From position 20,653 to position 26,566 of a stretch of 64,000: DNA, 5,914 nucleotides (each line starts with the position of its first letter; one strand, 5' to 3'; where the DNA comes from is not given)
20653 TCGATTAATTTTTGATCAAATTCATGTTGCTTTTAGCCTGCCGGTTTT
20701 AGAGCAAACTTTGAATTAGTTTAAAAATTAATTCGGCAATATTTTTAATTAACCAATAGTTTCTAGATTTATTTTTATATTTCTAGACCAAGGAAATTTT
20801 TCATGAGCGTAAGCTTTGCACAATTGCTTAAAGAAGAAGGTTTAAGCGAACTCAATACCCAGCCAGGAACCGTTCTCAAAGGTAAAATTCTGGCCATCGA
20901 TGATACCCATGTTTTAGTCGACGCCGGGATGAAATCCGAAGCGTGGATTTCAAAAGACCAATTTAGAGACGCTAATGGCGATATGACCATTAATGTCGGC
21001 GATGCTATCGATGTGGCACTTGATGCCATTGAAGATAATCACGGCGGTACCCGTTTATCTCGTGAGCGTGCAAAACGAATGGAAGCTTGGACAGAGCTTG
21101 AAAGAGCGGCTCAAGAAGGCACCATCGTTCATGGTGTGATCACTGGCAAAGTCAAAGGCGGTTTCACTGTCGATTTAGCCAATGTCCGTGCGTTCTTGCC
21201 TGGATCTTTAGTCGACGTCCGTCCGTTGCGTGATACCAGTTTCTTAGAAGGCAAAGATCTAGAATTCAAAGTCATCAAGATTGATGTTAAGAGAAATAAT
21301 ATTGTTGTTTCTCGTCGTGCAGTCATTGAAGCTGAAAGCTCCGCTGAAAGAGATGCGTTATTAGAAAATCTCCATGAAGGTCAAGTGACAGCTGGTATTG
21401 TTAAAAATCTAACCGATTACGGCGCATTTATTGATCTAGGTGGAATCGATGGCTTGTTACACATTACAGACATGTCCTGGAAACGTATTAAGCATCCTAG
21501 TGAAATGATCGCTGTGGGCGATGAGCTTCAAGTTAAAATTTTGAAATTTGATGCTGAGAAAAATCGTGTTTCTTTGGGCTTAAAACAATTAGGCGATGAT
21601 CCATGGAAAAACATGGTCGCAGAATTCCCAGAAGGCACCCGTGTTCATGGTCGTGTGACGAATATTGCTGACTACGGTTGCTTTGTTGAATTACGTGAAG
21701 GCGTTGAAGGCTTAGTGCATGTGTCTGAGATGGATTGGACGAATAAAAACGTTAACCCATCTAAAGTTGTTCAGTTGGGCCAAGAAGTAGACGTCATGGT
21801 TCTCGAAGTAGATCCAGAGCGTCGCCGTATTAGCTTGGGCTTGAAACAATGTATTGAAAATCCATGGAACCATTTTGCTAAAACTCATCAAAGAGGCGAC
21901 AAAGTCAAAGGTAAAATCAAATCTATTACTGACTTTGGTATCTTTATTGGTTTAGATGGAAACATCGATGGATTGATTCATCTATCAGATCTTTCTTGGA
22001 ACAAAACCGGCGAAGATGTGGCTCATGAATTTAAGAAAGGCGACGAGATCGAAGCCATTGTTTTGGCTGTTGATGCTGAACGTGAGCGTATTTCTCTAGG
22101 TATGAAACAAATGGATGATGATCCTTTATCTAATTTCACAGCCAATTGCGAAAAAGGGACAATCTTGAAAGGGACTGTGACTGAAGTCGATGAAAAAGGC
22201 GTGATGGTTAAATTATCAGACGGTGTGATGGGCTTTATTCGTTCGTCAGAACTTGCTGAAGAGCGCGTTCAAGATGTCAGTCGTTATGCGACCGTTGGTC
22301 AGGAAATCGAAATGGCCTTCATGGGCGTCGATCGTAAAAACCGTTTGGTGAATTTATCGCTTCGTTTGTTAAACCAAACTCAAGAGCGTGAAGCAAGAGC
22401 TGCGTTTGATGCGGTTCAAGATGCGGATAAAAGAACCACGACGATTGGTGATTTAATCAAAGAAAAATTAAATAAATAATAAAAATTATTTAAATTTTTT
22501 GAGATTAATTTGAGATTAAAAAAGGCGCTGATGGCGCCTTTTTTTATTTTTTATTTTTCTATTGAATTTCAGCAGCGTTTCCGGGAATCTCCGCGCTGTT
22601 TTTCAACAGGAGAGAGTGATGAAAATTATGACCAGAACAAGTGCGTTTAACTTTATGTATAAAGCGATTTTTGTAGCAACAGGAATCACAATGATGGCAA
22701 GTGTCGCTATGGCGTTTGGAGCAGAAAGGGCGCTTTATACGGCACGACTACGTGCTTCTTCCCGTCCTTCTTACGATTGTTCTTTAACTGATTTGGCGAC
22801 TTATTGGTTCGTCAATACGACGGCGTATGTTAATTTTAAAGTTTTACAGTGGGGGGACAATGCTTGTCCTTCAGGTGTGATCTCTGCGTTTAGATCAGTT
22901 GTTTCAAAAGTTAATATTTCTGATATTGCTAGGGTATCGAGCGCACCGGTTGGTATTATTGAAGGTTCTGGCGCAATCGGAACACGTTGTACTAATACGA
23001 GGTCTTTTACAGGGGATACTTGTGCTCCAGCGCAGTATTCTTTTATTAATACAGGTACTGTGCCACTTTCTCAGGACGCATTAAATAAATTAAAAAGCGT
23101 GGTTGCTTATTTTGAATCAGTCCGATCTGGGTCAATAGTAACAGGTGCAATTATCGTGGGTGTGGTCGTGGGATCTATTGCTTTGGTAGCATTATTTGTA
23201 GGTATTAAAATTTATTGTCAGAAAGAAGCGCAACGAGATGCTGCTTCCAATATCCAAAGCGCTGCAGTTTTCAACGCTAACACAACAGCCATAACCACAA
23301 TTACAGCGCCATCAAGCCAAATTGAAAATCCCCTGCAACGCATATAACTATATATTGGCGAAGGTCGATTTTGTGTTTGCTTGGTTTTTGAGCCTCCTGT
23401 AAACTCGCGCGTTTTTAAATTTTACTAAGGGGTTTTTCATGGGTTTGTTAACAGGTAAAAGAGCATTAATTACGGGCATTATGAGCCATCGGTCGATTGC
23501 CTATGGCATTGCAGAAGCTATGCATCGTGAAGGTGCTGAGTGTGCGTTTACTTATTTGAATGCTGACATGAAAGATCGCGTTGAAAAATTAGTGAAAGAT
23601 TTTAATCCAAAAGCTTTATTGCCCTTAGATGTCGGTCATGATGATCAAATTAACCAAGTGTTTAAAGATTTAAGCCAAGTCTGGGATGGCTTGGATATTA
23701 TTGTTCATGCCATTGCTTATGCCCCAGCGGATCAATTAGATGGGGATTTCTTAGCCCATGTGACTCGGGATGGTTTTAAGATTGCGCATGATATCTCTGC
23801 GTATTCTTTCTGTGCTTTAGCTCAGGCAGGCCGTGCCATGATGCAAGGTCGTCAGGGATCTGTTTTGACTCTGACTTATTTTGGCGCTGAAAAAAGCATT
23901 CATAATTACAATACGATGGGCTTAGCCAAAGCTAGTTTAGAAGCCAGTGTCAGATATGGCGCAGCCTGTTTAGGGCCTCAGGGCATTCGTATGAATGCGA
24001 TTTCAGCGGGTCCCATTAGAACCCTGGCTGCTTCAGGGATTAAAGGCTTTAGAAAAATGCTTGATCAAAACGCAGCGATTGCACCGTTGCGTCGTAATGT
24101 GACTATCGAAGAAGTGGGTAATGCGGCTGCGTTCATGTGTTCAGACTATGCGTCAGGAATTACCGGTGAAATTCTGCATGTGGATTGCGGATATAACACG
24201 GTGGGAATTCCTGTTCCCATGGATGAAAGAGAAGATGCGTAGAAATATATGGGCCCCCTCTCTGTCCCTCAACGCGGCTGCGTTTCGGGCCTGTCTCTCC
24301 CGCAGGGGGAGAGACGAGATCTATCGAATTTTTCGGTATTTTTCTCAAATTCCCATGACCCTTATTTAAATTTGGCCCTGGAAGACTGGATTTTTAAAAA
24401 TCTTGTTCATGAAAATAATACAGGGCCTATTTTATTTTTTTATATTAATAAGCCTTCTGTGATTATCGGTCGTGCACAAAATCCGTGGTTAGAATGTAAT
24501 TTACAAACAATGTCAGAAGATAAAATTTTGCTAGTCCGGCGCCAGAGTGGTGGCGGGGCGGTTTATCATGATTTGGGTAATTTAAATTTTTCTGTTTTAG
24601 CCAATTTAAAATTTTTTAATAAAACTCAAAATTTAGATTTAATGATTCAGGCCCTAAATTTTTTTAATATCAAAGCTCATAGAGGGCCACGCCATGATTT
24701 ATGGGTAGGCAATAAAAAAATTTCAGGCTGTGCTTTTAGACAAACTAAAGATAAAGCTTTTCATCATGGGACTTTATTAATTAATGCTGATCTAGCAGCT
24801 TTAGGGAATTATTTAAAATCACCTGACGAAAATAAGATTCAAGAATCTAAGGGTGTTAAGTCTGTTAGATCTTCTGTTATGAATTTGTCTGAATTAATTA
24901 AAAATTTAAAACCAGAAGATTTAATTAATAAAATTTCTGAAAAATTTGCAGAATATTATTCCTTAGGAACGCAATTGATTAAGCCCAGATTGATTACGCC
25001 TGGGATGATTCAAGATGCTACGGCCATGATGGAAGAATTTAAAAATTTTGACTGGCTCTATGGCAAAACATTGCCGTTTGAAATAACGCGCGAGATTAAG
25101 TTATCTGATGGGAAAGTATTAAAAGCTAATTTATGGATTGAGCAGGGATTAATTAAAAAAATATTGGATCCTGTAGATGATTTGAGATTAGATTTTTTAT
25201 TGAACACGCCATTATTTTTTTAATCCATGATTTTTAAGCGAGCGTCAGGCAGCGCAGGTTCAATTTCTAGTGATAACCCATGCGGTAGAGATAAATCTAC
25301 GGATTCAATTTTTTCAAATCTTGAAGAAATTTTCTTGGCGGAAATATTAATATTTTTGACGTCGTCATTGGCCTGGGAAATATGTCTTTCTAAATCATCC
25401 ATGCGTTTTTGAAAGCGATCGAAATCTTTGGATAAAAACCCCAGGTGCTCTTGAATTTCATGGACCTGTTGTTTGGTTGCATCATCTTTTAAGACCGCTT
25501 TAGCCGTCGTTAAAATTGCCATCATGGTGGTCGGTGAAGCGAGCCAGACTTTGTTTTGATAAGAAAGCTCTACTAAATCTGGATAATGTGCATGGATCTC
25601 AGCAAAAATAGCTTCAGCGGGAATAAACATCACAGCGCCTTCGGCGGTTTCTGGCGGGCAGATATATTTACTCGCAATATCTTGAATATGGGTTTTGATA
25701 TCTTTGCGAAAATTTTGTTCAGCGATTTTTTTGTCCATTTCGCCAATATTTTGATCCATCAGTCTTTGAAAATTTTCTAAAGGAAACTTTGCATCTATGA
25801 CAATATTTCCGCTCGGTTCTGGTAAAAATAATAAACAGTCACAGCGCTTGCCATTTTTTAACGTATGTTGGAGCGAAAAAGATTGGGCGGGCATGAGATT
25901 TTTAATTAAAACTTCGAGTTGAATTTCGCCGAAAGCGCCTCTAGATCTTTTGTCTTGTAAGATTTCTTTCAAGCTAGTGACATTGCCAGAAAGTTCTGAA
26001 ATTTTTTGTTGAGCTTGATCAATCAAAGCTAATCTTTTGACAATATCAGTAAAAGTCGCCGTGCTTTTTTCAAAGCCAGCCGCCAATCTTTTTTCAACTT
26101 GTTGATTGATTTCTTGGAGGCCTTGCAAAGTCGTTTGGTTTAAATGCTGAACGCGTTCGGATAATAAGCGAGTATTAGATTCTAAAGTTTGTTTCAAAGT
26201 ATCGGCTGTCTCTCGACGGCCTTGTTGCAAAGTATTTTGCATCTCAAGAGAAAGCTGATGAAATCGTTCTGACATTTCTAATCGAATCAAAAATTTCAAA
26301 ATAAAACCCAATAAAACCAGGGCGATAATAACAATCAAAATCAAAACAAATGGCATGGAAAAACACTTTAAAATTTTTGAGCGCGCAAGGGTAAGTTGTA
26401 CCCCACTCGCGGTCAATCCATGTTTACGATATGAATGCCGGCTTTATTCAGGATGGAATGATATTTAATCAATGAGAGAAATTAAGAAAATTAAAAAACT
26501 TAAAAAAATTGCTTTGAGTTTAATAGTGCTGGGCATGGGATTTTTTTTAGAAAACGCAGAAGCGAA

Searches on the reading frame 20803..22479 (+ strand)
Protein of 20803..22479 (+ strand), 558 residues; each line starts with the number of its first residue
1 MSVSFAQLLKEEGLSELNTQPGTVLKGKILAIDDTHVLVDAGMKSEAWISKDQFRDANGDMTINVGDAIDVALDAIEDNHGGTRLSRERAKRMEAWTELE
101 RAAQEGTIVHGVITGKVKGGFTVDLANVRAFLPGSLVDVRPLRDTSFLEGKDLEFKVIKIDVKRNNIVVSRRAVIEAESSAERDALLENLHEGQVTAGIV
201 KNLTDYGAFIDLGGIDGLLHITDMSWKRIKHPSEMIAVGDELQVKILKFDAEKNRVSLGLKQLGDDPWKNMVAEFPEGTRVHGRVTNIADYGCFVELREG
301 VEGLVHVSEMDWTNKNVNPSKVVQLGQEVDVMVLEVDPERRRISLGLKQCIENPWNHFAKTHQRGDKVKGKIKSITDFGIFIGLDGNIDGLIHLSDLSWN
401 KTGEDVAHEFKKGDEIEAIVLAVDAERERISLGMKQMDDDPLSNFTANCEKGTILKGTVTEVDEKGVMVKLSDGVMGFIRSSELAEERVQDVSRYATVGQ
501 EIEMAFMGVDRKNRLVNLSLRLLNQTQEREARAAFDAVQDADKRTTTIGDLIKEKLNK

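Call 61: search_protein_families(library=pfam, proteins=[window:20803-22479:+], max_evalue=0.00001)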
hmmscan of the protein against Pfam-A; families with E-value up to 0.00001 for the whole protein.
window:20803-22479:+ (558 aa): 4 families
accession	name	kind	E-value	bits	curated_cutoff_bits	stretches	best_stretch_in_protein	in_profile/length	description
PF00575.29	S1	-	1.3e-97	320.7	22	5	275-348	2-74/74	S1 RNA binding domain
PF23459.1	S1_RRP5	-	4.7e-24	85.2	27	0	277-345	3-70/72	RRP5 S1 domain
PF21710.3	Spt6_S1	-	2.9e-16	60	27.5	0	275-347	14-86/91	Spt6, S1/OB domain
PF17092.11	PCB_OB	-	4.8e-07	31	27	0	281-331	35-95/111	Penicillin-binding protein OB-like domain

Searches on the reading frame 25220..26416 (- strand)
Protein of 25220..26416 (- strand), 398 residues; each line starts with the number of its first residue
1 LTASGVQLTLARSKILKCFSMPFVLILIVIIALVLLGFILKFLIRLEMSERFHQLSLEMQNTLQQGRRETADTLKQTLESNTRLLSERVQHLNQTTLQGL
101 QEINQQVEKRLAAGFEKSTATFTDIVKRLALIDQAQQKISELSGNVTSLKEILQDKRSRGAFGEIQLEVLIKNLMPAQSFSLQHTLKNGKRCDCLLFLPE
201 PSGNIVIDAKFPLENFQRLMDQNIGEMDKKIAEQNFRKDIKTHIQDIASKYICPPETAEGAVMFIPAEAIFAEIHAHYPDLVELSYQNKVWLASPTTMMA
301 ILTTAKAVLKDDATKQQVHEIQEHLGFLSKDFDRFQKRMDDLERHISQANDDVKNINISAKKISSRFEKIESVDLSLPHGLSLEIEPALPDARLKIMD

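Call 61: search_protein_families(library=pfam, proteins=[window:25220-26416:-], max_evalue=0.00001)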
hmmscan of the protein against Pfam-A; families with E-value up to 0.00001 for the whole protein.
window:25220-26416:- (398 aa): 2 families
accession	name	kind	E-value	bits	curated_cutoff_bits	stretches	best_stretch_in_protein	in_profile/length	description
PF02646.22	RmuC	-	9.4e-62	209.2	26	1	100-374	3-285/291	RmuC family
PF06009.19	Laminin_II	-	1.3e-07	32.1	33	0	298-375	5-83/138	Laminin Domain II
